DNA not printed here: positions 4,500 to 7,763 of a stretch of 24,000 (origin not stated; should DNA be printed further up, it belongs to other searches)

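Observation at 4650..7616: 988-aa primase-polymerase (AEP) + SF2 DEAH helicase + unknown-domain fusion as the main cargo of a tRNA islet: candidate uncharacterised defence/conflict effector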

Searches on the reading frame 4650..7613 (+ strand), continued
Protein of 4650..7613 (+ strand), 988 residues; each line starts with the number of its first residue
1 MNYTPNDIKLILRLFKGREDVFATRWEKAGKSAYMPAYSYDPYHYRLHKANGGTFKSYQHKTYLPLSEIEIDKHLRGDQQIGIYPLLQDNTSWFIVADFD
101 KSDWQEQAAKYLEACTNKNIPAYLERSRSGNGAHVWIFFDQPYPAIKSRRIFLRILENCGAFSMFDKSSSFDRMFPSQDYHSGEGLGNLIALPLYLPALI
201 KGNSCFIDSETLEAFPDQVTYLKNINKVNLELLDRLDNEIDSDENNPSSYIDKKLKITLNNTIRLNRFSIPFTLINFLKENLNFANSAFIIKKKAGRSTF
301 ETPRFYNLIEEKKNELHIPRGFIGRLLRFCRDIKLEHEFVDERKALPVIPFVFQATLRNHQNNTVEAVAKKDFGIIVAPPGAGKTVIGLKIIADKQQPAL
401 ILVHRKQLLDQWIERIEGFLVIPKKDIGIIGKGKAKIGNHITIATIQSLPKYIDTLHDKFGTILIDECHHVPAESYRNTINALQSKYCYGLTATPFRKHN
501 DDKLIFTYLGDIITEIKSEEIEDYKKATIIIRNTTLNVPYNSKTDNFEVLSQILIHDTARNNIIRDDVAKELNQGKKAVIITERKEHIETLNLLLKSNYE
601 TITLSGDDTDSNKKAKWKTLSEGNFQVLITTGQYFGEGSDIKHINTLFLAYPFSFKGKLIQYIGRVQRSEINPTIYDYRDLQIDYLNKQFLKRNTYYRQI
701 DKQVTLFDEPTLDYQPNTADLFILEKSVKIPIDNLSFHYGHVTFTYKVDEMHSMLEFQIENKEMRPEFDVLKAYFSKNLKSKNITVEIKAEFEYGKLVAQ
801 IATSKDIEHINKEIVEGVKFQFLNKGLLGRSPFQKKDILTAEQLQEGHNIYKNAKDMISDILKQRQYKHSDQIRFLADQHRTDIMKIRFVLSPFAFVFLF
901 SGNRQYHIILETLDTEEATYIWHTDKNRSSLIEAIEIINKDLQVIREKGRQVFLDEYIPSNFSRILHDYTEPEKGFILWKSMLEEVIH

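Call 15: find_encoding_contigs(protein=P0005, flank=10000, max_places=3)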
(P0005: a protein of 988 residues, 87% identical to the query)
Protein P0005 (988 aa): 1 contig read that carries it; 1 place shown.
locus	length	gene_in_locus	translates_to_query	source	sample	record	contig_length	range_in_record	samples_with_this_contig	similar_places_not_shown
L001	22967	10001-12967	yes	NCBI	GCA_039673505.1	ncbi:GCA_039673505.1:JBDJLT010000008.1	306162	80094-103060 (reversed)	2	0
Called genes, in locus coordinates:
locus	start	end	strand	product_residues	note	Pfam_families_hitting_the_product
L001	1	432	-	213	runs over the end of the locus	PF10988:DUF2807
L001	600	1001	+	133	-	PF01381:HTH_3, PF13560:HTH_31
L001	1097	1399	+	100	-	PF03118:RNA_pol_A_CTD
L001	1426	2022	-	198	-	PF06114:Peptidase_M78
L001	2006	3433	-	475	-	PF01420:Methylase_S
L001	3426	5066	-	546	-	PF02384:N6_Mtase, PF07669:Eco57I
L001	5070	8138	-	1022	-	PF04313:HSDR_N, PF04851:ResIII, PF18766:SWI2_SNF2, PF22679:T1R_D3-like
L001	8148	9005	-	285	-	PF08843:AbiEii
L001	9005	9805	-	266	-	-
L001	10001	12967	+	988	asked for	PF22548:AEP-TOTE, PF00270:DEAD, PF04851:ResIII, PF18766:SWI2_SNF2 (weak), PF00271:Helicase_C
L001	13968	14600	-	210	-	-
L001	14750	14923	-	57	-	-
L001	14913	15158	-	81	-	-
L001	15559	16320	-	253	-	-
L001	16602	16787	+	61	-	-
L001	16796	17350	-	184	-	-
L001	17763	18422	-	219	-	PF04116:FA_hydroxylase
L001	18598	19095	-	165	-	-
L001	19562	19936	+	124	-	-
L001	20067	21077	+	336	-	PF01757:Acyl_transf_3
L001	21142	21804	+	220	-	PF00702:Hydrolase, PF13419:HAD_2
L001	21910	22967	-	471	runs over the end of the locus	PF00072:Response_reg, PF00004:AAA (faint), PF07728:AAA_5 (faint), PF00158:Sigma54_activat, PF14532:Sigma54_activ_2, PF25601:AAA_lid_14, PF02954:HTH_8 (weak)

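Call 16: find_encoding_contigs(protein=P0099, flank=10000, max_places=3)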
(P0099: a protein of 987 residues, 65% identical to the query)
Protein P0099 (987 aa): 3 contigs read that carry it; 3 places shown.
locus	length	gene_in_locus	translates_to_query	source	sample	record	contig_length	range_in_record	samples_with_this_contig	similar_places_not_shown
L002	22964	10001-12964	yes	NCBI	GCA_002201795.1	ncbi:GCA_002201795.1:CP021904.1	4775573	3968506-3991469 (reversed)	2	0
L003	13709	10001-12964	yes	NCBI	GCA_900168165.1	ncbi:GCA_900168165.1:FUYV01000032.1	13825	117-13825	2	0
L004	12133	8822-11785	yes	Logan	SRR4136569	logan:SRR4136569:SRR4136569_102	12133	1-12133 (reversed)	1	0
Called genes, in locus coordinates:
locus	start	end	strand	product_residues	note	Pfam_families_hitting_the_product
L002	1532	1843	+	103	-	PF12844:HTH_19 (weak), PF13560:HTH_31, PF01381:HTH_3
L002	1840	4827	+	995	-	PF20473:MmeI_Mtase (weak), PF07669:Eco57I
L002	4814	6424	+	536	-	PF02384:N6_Mtase, PF07669:Eco57I, PF20473:MmeI_Mtase (faint), PF22837:M_Eco57I_C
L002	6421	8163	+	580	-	PF02463:SMC_N (faint), PF11398:DUF2813, PF13175:AAA_15, PF13476:AAA_23, PF13555:AAA_29 (weak), PF13304:AAA_21, PF20469:OLD-like_TOPRIM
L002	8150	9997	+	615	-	PF00580:UvrD-helicase, PF13245:AAA_19, PF13604:AAA_30 (faint), PF01443:Viral_helicase1 (faint), PF13087:AAA_12 (faint), PF13361:UvrD_C, PF13538:UvrD_C_2 (faint)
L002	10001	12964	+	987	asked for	PF22548:AEP-TOTE, PF00176:SNF2-rel_dom (weak), PF00270:DEAD, PF04851:ResIII, PF00271:Helicase_C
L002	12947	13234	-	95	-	-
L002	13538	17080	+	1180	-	PF23653:DUF7149, PF25120:DUF7814, PF20473:MmeI_Mtase, PF07669:Eco57I, PF12950:TaqI_C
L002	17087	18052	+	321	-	-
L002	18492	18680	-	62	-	-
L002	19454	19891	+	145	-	-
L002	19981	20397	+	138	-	-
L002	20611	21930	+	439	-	PF04326:SLFN_AlbA_2, PF13749:HATPase_c_4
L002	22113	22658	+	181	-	-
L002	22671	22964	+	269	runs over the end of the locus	PF07894:SACK1 (faint), PF11495:TrmB_EBD_N (weak), PF13091:PLDc_2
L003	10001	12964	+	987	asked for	PF22548:AEP-TOTE, PF00176:SNF2-rel_dom (weak), PF00270:DEAD, PF04851:ResIII, PF00271:Helicase_C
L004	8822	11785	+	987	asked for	PF22548:AEP-TOTE, PF00176:SNF2-rel_dom (weak), PF00270:DEAD, PF04851:ResIII, PF00271:Helicase_C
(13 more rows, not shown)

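Call 18: find_related_loci(query=window:4650-7613:+, collection=genome_contigs, flank=10000)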
Query window:4650-7613:+ (988 aa) in genome_contigs; peptide patterns used: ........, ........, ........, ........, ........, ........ (x = any residue, [..] = any of these).
253 stretches matched a pattern; 119 encode a relative of the query (tblastn E <= 1e-3); the best 80 are kept; 80 distinct loci.
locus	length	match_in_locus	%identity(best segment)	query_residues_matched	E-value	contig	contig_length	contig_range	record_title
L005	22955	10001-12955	96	1-985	0e+0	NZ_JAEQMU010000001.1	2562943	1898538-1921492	Sphingobacterium tabacisoli strain h337T scaffold1, whole genome shotgun sequence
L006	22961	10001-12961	75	1-986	0e+0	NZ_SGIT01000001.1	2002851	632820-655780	Sphingobacterium corticibacterium strain 30C10-4-7 Scaffold1, whole genome shotgun sequence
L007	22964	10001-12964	75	1-987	0e+0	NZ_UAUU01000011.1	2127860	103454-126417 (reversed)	Sphingobacterium multivorum strain NCTC11343, whole genome shotgun sequence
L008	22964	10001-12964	75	1-986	0e+0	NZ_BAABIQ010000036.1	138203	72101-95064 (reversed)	Olivibacter ginsenosidimutans strain JCM 18200 sequence36, whole genome shotgun sequence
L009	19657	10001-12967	75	1-988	0e+0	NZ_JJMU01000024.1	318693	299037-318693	Sphingobacterium deserti strain ACCC 05744 h2623, whole genome shotgun sequence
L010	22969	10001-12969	75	1-988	0e+0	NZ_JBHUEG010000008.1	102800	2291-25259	Sphingobacterium suaedae strain CGMCC 1.15277 velvet_auto_127_8, whole genome shotgun sequence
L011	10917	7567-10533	75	1-987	0e+0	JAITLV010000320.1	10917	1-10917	MAG: Sphingobacterium sp. isolate Pcu381_bin30 k119_204888, whole genome shotgun sequence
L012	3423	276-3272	59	1-988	0e+0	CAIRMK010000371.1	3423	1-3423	MAG: uncultured Bacteroidetes bacterium isolate F14_bin-0845 genome assembly, contig: bin-0845:371/570, whole genome sho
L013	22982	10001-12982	56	5-987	0e+0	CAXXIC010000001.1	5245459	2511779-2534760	MAG: Bacteroidales bacterium isolate e4d0c2ca-6ccd-4873-a0f1-298438c63974 genome assembly, contig: contig_1, whole genom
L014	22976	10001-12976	58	6-987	0e+0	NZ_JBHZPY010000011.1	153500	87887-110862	Flavobacterium zhoui strain ZS1P70 L34_11, whole genome shotgun sequence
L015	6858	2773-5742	58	6-985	0e+0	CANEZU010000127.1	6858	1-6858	MAG: Flavobacteriaceae bacterium isolate Jr-03apr18-71 genome assembly, contig: Jr-03apr18-C7235, whole genome shotgun s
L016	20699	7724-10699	59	4-985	0e+0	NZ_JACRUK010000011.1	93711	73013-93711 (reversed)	Flavobacterium muglaense strain F-60 Seq11, whole genome shotgun sequence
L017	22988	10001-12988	58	1-985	0e+0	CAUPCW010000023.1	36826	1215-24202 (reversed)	MAG: uncultured Flavobacterium sp. isolate m02-metabat.1 genome assembly, contig: m02-c170, whole genome shotgun sequenc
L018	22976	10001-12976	57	8-985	0e+0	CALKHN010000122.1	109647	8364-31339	MAG TPA_asm: uncultured Sphingobacteriales bacterium isolate SRR3997478_bin.92_CONCOCT_v1.1_MAG genome assembly, contig:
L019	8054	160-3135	58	6-987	0e+0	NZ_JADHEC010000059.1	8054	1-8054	Flavobacterium soyangense strain CGMCC 1.13493 NODE_59_length_8054_cov_65.188988, whole genome shotgun sequence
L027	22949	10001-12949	56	8-988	0e+0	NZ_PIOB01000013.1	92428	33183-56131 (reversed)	Arenibacter hampyeongensis strain JCM 17788 contig13, whole genome shotgun sequence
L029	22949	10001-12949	56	8-988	0e+0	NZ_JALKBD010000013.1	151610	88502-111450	Arenibacter sp. F20364 scaffold_13_length151611, whole genome shotgun sequence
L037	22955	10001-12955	52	14-985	0e+0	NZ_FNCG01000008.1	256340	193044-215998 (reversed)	Mucilaginibacter gossypii strain Gh-67, whole genome shotgun sequence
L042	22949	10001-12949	56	4-985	0e+0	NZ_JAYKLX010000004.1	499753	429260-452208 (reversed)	Aquimarina gracilis strain PSC32 contig4, whole genome shotgun sequence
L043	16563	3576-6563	59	1-985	0e+0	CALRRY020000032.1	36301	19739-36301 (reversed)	MAG: Variovorax paradoxus isolate JJ-DHS13-24-1-m1-bin227 genome assembly, contig: JJ-OR11-01-C177, whole genome shotgun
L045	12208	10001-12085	57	14-697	0e+0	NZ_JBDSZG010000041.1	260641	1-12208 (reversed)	MAG: Mucilaginibacter sp. isolate cluster1_bin.80 k127_11395460, whole genome shotgun sequence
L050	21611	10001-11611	60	2-532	0e+0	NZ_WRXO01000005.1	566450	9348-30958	Chitinophaga oryziterrae strain JCM 16595 NODE_5_length_566450_cov_25.529514, whole genome shotgun sequence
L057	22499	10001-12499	57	1-828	0e+0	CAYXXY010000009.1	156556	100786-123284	MAG TPA_asm: uncultured Flavobacteriaceae bacterium isolate binchicken_co324_46 genome assembly, contig: NODE_49_length_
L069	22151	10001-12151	34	4-697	3e-117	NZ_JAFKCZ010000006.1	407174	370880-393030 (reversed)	Parahaliea mediterranea strain TN14-10 TN14-10_ctg006, whole genome shotgun sequence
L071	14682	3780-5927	34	6-700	2e-116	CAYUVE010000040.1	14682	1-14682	MAG TPA_asm: uncultured Thiotrichales bacterium isolate SRP135972_co2_294 genome assembly, contig: NODE_4083_length_1468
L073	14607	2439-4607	34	4-705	3e-116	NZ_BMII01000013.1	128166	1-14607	Shewanella inventionis strain CGMCC 1.15339 sequence013, whole genome shotgun sequence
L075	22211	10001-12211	35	4-713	3e-115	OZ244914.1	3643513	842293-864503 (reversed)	MAG: Candidatus Poriferihabitaceae bacterium isolate 8e9395de-477f-4dba-9d53-b46ec0a52cc6 genome assembly, chromosome: 1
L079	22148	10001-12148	33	6-700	5e-111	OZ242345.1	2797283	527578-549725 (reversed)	MAG: Candidatus Azotimanducaceae bacterium isolate 00e0b372-dc9d-4322-ab81-f660e8d24ab1 genome assembly, chromosome: 1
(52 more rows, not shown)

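Call 24: search_protein_families(library=pfam, proteins=[L071:6233-7342:-, L007:7561-8877:-, L037:13374-14636:+, L050:8930-9922:+, L015:973-1755:+, L043:2570-3499:+, L075:5006-6262:-, L073:1567-2187:-, L042:13292-14047:+, L027:8744-9490:-], max_evalue=0.001)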
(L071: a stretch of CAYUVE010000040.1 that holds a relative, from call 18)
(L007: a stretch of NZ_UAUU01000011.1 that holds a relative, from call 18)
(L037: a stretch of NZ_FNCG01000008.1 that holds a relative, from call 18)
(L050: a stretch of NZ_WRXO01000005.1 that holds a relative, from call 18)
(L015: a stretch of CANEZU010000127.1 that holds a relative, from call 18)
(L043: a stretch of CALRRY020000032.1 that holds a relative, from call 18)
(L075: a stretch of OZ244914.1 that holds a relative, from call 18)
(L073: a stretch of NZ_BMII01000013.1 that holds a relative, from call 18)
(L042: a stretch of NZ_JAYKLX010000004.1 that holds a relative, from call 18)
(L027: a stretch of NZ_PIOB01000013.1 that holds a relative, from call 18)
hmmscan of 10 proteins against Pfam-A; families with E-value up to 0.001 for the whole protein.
L071:6233-7342:- (370 aa): 3 families
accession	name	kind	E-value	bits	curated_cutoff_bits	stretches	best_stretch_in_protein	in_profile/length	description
PF13776.11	DUF4172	-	2.8e-30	104.9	25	1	3-84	1-82/82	Domain of unknown function (DUF4172)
PF02661.23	Fic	-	3.7e-16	60.2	24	1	112-223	1-92/93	Fic/DOC family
PF04492.19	Phage_rep_O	-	0.00084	20.3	28.7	0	295-360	21-88/95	Bacteriophage replication protein O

L007:7561-8877:- (439 aa): 2 families
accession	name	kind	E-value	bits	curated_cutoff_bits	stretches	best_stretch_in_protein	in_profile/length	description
PF13749.12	HATPase_c_4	-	2.2e-20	72.8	26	1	278-363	3-89/89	Putative ATP-dependent DNA helicase recG C-terminal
PF04326.19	SLFN_AlbA_2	-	1.6e-15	58.1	25.3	1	3-109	1-118/118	Schlafen, AlbA_2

L037:13374-14636:+ (421 aa): 3 families
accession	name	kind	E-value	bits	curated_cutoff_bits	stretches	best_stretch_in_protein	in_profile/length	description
PF00589.27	Phage_integrase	-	2.2e-16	60.6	27.1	1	235-402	9-167/172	Phage integrase family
PF17293.8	Arm-DNA-bind_5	-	6.1e-07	30.3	22.6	1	24-97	11-83/87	Arm DNA-binding domain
PF13102.12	Phage_int_SAM_5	-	8.9e-07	29.6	22.3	1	121-214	3-98/98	Phage integrase SAM-like domain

L050:8930-9922:+ (331 aa): 1 family
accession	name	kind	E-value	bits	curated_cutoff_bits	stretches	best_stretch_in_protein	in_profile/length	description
PF08843.17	AbiEii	-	1e-28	101.3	22.5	1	41-257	2-191/238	Nucleotidyl transferase AbiEii toxin, Type IV TA system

L015:973-1755:+ (261 aa): 2 families
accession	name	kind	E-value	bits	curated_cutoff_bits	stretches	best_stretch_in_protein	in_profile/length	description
PF11459.13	AbiEi_3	-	1.7e-42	145.1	26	1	103-258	5-157/157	Transcriptional regulator, AbiEi antitoxin, Type IV TA system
PF17194.10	AbiEi_3_N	-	4.3e-20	72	26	1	9-96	6-93/93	Transcriptional regulator, AbiEi antitoxin N-terminal domain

L043:2570-3499:+ (310 aa): 1 family
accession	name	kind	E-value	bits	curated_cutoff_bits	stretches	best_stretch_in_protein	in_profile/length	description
PF08843.17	AbiEii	-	5e-42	144.9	22.5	1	14-253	1-220/238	Nucleotidyl transferase AbiEii toxin, Type IV TA system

L075:5006-6262:- (419 aa): 2 families
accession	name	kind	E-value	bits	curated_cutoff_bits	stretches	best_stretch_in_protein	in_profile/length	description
PF07804.18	HipA_C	-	7.2e-52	176.6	30.5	1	173-389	1-213/213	HipA-like C-terminal domain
PF13657.11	Couple_hipA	-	0.00016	22.5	22.5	1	23-128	9-98/99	HipA N-terminal domain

L073:1567-2187:- (207 aa): 1 family
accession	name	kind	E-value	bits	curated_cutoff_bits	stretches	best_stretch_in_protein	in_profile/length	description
PF19570.5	DUF6088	-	6.4e-26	91.6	25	1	8-141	3-134/172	Family of unknown function (DUF6088)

L042:13292-14047:+ (252 aa): 1 family
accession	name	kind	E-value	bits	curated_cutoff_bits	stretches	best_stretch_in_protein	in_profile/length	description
PF08843.17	AbiEii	-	6.3e-11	43.1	22.5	1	21-176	12-195/238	Nucleotidyl transferase AbiEii toxin, Type IV TA system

L027:8744-9490:- (249 aa): 1 family
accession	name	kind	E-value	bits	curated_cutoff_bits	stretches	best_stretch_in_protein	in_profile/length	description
PF19570.5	DUF6088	-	1.1e-12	48.5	25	1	13-181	2-168/172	Family of unknown function (DUF6088)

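Call 25: search_protein_families(library=pfam, proteins=[L005:15652-16410:-, L029:13364-13666:+, L045:5081-5827:-, L045:8802-9815:-, L071:2333-3520:+, L057:14817-15149:-, L027:13151-13402:+, L069:9115-9480:-, L079:5805-6968:+, L042:13008-13292:+], max_evalue=0.001)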
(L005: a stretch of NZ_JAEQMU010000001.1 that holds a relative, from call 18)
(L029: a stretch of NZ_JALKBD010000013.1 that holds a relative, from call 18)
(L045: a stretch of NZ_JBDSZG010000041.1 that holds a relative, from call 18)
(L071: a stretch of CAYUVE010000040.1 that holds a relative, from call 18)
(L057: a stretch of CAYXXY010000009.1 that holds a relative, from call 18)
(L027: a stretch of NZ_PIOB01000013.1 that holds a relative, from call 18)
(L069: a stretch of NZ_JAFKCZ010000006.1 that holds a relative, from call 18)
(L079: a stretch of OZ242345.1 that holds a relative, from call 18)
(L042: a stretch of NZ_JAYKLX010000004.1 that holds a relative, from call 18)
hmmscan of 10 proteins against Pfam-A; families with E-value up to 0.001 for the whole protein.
L005:15652-16410:- (253 aa): 0 families

L029:13364-13666:+ (101 aa): 1 family
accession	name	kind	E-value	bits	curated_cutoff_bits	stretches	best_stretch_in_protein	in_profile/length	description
PF05016.21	ParE_toxin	-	1.4e-15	58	23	1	8-97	1-89/89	ParE toxin of type II toxin-antitoxin system, parDE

L045:5081-5827:- (249 aa): 10 families
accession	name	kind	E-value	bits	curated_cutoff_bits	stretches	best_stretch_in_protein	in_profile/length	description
PF00106.31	adh_short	-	1.3e-37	129.7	26.6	1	1-180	4-189/195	short chain dehydrogenase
PF13561.12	adh_short_C2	-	2.3e-23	83.5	27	1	4-181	1-184/236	Enoyl-(Acyl carrier protein) reductase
PF08659.16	KR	-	1.2e-09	38.8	22.6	1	1-153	4-162/180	KR domain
PF13460.12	NAD_binding_10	-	1.4e-09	38.5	27.2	1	4-64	1-59/184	NAD(P)H-binding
PF01370.27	Epimerase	-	1.8e-08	34.6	20.9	1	1-169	2-171/240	NAD dependent epimerase/dehydratase family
PF03435.24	Sacchrp_dh_NADP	-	2.6e-06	28.2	25.1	1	2-78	3-76/129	Saccharopine dehydrogenase NADP binding domain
PF05368.20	NmrA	-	4.5e-05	23.6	27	1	2-64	7-68/298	NmrA-like family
PF16363.11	GDP_Man_Dehyd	-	5.6e-05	23.2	27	1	1-69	1-77/332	GDP-mannose 4,6 dehydratase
PF02737.24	3HCDH_N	-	0.00085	19.7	22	0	4-68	6-69/180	3-hydroxyacyl-CoA dehydrogenase, NAD binding domain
PF02254.24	TrkA_N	-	0.00089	20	23.8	0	7-62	7-58/116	TrkA-N domain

L045:8802-9815:- (338 aa): 3 families
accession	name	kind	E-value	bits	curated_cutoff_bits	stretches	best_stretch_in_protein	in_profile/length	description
PF06250.17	YhcG_C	-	1.6e-58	197.4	32.5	1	168-319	1-152/157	YhcG PDDEXK nuclease domain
PF17761.7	DUF1016_N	-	1.7e-39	135.5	32.8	1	10-144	1-137/137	DUF1016 N-terminal domain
PF13588.12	HSDR_N_2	-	0.00093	19.7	25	0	218-267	27-78/110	Type I restriction enzyme R protein N terminus (HSDR_N)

L071:2333-3520:+ (396 aa): 2 families
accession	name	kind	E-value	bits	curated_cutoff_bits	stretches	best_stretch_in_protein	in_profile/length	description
PF13635.12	DUF4143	-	3.6e-52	176.8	28.1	1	180-339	1-160/160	Domain of unknown function (DUF4143)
PF13173.12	AAA_14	-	6.7e-24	84.8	27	1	23-138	3-128/129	AAA domain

L057:14817-15149:- (111 aa): 5 families
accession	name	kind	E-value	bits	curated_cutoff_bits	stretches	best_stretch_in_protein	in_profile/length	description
PF01381.28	HTH_3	-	5.7e-09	36.3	23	1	23-76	1-54/55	Helix-turn-helix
PF13560.12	HTH_31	-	3.7e-08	34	27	1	18-73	1-57/64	Helix-turn-helix domain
PF12844.13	HTH_19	-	5.9e-07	29.7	30.2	1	20-59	1-40/64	Helix-turn-helix domain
PF13413.12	HTH_25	-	4e-05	23.8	24.6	1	26-56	5-35/62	Helix-turn-helix domain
PF13443.12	HTH_26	-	0.00022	21.8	22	1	29-61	8-41/63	Cro/C1-type HTH DNA-binding domain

L027:13151-13402:+ (84 aa): 1 family
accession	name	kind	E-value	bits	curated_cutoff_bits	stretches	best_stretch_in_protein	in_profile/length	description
PF03693.20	ParD_antitoxin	-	2.9e-06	28.1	21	1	7-66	6-65/81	Bacterial antitoxin of ParD toxin-antitoxin type II system and RHH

L069:9115-9480:- (122 aa): 1 family
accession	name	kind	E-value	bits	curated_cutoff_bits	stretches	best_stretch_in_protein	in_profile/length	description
PF05534.18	HicB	-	1.9e-14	53.7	21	1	65-114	2-51/51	HicB family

L079:5805-6968:+ (388 aa): 4 families
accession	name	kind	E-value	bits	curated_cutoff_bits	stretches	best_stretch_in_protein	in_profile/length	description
PF00441.29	Acyl-CoA_dh_1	-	8.7e-38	130.2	22.4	1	233-381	1-149/150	Acyl-CoA dehydrogenase, C-terminal domain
PF02771.21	Acyl-CoA_dh_N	-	1.3e-28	100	22.9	1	6-119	1-113/113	Acyl-CoA dehydrogenase, N-terminal domain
PF02770.24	Acyl-CoA_dh_M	-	4.9e-18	65.5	33.3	1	123-220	1-96/97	Acyl-CoA dehydrogenase, middle domain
PF08028.16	Acyl-CoA_dh_2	-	1.2e-16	61.6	22.7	1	249-362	2-125/134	Acyl-CoA dehydrogenase, C-terminal domain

L042:13008-13292:+ (95 aa): 1 family
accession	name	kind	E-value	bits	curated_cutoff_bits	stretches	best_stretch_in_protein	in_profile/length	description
PF21956.1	DUF6922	-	1.2e-13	50.7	27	1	11-62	1-48/52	Family of unknown function (DUF6922)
